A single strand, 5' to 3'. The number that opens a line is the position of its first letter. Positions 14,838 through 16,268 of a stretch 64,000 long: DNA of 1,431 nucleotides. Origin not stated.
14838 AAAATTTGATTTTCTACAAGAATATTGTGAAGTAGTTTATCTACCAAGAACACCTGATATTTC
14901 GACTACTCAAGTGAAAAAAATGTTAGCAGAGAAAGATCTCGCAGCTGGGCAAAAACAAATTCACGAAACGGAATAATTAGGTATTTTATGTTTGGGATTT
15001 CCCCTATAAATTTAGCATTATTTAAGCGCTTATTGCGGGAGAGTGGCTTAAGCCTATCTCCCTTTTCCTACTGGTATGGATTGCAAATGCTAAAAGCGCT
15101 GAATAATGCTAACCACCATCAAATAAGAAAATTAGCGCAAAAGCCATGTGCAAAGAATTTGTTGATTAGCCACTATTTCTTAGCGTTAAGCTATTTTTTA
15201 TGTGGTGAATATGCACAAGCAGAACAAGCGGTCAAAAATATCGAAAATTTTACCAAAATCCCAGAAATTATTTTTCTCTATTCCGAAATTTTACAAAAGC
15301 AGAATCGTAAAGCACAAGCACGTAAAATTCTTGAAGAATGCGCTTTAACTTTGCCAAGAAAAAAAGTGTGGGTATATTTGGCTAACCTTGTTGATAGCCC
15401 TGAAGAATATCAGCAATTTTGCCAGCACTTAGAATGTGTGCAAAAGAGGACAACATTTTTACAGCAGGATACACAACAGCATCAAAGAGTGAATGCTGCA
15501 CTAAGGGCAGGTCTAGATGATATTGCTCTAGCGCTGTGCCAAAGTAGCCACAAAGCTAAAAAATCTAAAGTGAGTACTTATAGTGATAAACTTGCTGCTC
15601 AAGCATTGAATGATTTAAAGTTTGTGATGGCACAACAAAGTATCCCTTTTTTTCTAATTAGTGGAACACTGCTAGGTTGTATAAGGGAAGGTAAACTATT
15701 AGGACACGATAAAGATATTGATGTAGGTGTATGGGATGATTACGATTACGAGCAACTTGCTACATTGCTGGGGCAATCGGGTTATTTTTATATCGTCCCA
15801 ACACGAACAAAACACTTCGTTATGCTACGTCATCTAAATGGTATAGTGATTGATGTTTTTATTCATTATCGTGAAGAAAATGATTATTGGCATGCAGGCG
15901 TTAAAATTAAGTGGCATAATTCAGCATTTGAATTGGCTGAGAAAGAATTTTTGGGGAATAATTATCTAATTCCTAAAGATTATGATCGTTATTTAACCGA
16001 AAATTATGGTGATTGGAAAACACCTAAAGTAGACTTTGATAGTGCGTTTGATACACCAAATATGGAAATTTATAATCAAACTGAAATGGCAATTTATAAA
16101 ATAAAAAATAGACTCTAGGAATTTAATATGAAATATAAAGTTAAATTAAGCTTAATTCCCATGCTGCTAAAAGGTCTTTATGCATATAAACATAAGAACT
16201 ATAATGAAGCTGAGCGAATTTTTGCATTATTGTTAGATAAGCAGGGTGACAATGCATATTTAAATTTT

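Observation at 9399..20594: Group II capsule locus with a teichoic-acid-like biosynthesis region and an unusual giant polymerase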

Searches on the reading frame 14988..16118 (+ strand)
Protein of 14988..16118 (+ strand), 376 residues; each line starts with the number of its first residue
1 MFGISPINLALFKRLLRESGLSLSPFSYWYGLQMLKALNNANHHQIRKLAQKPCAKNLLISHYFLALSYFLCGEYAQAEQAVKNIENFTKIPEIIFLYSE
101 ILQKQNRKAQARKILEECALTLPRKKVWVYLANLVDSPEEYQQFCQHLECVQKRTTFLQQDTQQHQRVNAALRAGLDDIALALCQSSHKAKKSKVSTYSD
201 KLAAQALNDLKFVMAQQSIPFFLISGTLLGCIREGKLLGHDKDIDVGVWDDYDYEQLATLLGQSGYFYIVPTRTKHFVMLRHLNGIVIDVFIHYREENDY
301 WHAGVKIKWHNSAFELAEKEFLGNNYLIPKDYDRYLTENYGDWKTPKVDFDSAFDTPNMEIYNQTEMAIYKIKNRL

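Call 4: search_protein_families(library=pfam, proteins=[window:14988-16118:+], max_evalue=0.01)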
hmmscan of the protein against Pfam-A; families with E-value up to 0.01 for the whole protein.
window:14988-16118:+ (376 aa): 6 families
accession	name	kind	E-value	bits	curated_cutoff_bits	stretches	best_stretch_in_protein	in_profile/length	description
PF04991.19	LicD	-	2.3e-06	28.3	22.6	1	217-266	4-50/227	LicD family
PF04049.19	ANAPC8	-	0.00052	20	23.8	0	95-177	167-250/267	Anaphase promoting complex subunit 8 / Cdc23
PF13428.12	TPR_14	-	0.00066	20.6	23.5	0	92-134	1-44/44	Tetratricopeptide repeat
PF07719.23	TPR_2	-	0.0011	19.4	27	0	62-81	4-23/34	Tetratricopeptide repeat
PF12895.13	ANAPC3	-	0.0033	18.1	27.2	1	61-118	25-82/82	Anaphase-promoting complex, cyclosome, subunit 3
PF14559.12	TPR_19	-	0.0081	16.9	25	0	73-119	5-52/68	Tetratricopeptide repeat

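Call 5: search_protein_families(library=ncbifam, proteins=[window:14988-16118:+], max_evalue=0.01)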
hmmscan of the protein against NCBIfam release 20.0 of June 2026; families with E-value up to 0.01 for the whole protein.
window:14988-16118:+ (376 aa): 3 families
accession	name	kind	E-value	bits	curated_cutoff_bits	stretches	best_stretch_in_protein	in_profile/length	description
NF045866.1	GGPL_Ptran_Mf1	equivalog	3.6e-08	33.8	225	1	205-248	7-50/240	diacylglycerol cholinephosphotransferase Mf1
TIGR02795.1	tol_pal_ybgF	equivalog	0.0011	19.6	90.1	1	61-123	41-107/119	tol-pal system protein YbgF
NF052415.1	T3SS_chap_SctY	equivalog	0.003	18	70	0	64-116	45-101/106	type III secretion apparatus assembly chaperone SctY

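Call 55: search_solved_structures(query=window:14988-16118:+, max_evalue=1)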
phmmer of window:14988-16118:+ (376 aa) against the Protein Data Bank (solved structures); distinct sequences matched with E-value up to 1: 3.
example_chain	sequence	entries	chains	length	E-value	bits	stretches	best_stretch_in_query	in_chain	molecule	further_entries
5ftp_A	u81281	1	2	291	0.0022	20.3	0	62-137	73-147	ANAPHASE-PROMOTING COMPLEX SUBUNIT 8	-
3zn3_A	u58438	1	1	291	0.0059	18.9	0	62-137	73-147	ANAPHASE-PROMOTING COMPLEX SUBUNIT 8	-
6kaj_A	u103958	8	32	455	0.79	11.9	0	214-251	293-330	Fukutin-related protein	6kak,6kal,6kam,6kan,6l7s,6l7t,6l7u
